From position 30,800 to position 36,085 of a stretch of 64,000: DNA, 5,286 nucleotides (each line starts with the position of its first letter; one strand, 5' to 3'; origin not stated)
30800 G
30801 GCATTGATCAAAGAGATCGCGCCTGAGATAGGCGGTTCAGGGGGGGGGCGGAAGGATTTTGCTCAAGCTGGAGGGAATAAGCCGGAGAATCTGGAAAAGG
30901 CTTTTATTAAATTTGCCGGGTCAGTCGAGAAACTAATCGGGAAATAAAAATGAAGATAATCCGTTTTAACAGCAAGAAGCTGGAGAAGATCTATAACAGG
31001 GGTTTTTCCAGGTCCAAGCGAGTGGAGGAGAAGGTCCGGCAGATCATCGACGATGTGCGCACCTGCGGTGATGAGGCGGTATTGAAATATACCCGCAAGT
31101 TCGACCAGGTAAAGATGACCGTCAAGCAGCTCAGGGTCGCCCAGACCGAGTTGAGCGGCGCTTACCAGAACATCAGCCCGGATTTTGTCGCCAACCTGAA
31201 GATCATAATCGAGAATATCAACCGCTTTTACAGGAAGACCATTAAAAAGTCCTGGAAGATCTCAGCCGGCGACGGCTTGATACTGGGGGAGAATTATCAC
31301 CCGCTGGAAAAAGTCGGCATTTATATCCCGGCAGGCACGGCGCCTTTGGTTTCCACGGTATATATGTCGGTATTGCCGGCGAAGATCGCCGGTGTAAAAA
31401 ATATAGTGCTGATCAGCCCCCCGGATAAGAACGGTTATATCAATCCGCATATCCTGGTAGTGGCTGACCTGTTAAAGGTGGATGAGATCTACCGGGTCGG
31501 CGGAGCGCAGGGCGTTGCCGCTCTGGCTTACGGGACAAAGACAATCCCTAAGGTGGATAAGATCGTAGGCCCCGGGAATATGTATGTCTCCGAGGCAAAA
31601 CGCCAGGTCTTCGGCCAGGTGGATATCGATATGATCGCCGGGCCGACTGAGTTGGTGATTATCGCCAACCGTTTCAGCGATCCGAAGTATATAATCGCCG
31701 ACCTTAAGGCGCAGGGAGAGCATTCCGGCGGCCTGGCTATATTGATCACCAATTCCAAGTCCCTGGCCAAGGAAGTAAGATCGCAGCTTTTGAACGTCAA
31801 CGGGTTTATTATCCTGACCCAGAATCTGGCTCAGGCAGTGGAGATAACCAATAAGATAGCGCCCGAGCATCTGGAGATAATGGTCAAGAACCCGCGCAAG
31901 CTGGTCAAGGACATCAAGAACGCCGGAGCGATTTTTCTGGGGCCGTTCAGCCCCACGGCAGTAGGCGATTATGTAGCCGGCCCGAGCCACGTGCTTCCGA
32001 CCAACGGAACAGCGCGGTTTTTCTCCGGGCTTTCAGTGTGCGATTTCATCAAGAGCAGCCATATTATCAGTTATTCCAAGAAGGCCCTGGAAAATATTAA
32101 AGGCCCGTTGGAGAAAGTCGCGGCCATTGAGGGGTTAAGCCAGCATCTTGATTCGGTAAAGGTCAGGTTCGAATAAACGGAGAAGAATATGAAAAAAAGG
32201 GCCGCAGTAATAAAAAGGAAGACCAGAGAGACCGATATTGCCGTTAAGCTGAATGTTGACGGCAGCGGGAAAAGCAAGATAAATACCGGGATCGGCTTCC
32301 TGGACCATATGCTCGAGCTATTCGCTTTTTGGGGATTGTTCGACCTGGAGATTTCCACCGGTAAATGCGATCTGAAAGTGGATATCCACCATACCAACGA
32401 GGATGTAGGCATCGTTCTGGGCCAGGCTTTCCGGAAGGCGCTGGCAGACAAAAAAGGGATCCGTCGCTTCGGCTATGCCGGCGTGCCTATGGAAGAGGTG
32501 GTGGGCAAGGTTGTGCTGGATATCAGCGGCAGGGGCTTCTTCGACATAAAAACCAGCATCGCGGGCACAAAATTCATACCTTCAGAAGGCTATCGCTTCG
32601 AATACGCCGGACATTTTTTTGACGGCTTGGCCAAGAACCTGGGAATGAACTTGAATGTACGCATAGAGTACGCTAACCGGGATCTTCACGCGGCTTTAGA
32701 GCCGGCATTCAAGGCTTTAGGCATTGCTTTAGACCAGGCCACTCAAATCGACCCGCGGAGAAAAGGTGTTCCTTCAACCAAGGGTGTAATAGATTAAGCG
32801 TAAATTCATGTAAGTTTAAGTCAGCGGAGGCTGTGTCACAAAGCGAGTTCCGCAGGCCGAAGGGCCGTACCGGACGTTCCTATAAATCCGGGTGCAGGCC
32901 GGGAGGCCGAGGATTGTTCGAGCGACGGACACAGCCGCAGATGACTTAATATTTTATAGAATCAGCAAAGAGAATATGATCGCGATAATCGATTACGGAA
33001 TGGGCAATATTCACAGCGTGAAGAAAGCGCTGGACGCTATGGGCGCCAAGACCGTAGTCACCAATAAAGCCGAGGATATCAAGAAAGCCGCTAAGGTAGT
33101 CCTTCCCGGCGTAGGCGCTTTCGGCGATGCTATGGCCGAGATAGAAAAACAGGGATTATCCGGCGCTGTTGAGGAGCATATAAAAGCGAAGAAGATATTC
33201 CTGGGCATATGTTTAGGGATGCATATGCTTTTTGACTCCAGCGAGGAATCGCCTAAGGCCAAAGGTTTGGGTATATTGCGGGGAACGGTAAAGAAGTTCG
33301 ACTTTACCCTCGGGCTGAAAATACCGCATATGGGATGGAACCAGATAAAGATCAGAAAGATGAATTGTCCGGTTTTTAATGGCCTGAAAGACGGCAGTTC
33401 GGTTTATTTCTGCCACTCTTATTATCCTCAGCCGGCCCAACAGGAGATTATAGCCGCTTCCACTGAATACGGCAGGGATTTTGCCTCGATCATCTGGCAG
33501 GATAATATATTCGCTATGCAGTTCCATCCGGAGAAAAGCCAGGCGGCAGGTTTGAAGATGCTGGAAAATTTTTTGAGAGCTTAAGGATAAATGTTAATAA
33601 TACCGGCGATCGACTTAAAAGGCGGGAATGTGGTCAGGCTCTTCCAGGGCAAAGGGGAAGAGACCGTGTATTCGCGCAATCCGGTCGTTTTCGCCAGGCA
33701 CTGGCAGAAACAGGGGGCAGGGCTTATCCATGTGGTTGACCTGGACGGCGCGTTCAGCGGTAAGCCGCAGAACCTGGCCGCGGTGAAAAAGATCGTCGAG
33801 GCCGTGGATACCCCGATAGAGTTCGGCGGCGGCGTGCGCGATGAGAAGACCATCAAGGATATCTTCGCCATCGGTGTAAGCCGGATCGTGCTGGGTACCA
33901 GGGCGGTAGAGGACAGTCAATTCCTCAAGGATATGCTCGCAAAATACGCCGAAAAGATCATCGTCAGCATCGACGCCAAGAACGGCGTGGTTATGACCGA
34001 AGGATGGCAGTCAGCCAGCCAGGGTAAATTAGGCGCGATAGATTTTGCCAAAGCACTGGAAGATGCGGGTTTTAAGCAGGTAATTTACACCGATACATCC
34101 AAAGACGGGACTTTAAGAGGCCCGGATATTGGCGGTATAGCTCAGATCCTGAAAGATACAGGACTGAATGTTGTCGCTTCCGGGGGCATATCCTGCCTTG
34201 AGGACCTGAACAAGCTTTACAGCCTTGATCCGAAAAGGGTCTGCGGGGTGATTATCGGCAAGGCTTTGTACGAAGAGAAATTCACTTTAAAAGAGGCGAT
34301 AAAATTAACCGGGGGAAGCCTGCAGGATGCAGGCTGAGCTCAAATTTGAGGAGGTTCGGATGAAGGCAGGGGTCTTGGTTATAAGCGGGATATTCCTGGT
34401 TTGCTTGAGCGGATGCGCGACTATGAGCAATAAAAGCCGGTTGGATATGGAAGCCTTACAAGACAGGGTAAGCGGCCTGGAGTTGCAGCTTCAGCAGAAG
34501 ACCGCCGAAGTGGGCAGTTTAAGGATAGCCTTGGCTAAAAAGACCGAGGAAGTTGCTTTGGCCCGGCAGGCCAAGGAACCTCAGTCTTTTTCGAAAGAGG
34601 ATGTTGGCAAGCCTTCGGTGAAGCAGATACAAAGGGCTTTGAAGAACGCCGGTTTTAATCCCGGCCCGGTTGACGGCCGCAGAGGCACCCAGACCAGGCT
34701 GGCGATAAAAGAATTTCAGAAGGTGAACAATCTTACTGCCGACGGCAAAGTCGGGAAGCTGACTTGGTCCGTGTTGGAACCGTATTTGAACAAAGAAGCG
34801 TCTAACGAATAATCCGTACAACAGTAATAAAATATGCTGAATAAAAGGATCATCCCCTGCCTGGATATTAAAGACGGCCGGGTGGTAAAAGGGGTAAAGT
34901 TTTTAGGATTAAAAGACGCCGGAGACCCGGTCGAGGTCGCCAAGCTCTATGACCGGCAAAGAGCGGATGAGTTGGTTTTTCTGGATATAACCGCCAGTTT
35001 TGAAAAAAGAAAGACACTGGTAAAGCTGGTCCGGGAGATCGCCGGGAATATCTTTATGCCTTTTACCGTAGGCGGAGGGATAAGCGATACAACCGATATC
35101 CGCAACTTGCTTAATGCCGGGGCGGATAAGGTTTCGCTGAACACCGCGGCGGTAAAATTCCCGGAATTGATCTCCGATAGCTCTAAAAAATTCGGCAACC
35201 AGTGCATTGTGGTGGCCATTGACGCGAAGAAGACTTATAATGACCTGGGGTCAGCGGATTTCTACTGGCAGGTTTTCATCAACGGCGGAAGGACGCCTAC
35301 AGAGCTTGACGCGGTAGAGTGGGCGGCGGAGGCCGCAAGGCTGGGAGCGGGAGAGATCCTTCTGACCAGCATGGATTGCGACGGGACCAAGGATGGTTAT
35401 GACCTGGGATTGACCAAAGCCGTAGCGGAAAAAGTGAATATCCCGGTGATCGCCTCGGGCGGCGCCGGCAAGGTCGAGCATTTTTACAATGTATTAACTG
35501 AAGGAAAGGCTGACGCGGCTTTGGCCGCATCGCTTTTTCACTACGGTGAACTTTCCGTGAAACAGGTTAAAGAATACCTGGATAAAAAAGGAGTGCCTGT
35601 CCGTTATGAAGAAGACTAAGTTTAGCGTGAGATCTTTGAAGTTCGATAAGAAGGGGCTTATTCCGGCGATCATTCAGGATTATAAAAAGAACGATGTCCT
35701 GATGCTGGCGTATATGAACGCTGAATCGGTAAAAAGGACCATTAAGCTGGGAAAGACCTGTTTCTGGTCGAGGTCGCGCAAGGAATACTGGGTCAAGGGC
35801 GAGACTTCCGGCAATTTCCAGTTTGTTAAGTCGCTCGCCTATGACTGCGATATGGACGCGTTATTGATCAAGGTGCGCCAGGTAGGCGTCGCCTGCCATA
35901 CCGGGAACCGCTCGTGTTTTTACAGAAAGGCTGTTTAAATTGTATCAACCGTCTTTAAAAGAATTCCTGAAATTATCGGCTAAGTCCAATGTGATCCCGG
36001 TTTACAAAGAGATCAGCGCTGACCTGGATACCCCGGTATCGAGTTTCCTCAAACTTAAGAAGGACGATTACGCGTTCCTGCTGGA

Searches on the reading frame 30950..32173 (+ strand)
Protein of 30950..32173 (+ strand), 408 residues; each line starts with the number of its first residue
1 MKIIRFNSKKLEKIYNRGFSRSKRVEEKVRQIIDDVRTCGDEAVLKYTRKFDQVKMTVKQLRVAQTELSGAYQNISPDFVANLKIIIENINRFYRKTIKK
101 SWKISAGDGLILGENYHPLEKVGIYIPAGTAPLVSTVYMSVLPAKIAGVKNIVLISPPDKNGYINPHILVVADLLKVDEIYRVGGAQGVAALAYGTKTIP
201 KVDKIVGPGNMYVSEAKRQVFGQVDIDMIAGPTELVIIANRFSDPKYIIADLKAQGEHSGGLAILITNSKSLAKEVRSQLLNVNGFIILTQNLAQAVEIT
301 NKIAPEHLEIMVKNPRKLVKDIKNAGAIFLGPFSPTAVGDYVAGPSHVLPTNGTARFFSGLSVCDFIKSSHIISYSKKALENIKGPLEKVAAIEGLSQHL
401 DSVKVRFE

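Call 82: search_protein_families(library=pfam, proteins=[window:30950-32173:+], max_evalue=0.00001)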
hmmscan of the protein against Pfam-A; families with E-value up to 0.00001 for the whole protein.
window:30950-32173:+ (408 aa): 1 family
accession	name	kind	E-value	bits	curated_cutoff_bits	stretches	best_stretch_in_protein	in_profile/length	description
PF00815.25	Histidinol_dh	-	2.9e-149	498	27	1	20-407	6-411/411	Histidinol dehydrogenase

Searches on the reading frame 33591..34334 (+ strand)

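Call 83: search_protein_families(library=pfam, proteins=[window:33591-34334:+], max_evalue=0.00001)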
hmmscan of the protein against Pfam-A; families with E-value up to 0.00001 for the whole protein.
window:33591-34334:+ (248 aa): 1 family
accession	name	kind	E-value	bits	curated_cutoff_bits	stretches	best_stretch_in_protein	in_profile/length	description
PF00977.27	His_biosynth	-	1.2e-71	241.2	23.6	1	3-232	2-228/228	Histidine biosynthesis protein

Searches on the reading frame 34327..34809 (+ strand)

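Call 83: search_protein_families(library=pfam, proteins=[window:34327-34809:+], max_evalue=0.00001)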
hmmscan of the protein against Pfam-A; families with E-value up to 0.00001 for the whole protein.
window:34327-34809:+ (161 aa): 1 family
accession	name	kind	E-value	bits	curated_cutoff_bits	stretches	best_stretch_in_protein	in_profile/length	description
PF01471.23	PG_binding_1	-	9.4e-19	67.8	23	1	96-150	3-57/57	Putative peptidoglycan binding domain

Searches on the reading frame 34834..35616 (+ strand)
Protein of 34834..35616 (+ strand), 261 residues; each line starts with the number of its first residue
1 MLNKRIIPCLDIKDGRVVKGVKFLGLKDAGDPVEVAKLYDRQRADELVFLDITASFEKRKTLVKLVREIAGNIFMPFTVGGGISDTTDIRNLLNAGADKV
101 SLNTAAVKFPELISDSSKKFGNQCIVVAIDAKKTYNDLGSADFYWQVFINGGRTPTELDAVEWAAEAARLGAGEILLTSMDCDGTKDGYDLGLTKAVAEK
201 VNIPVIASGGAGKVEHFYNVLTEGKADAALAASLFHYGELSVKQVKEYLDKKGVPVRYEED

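Call 83: search_protein_families(library=pfam, proteins=[window:34834-35616:+], max_evalue=0.00001)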
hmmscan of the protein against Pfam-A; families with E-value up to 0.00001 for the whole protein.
window:34834-35616:+ (261 aa): 2 families
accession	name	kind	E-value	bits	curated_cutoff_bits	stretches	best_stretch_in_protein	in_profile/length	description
PF00977.27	His_biosynth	-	7.2e-86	287.8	23.6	1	5-240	1-227/228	Histidine biosynthesis protein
PF03060.21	NMO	-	5e-07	29.9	28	0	191-245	182-236/331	Nitronate monooxygenase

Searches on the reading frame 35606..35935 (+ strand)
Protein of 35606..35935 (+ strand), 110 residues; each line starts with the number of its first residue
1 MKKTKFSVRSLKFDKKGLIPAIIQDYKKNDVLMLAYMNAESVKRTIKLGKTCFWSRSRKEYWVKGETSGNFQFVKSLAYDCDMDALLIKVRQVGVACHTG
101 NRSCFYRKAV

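Call 83: search_protein_families(library=pfam, proteins=[window:35606-35935:+], max_evalue=0.00001)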
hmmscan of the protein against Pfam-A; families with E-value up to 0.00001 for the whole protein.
window:35606-35935:+ (110 aa): 1 family
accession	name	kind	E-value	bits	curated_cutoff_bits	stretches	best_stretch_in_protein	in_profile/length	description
PF01502.23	PRA-CH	-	3.5e-35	120.1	27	1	33-106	1-74/74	Phosphoribosyl-AMP cyclohydrolase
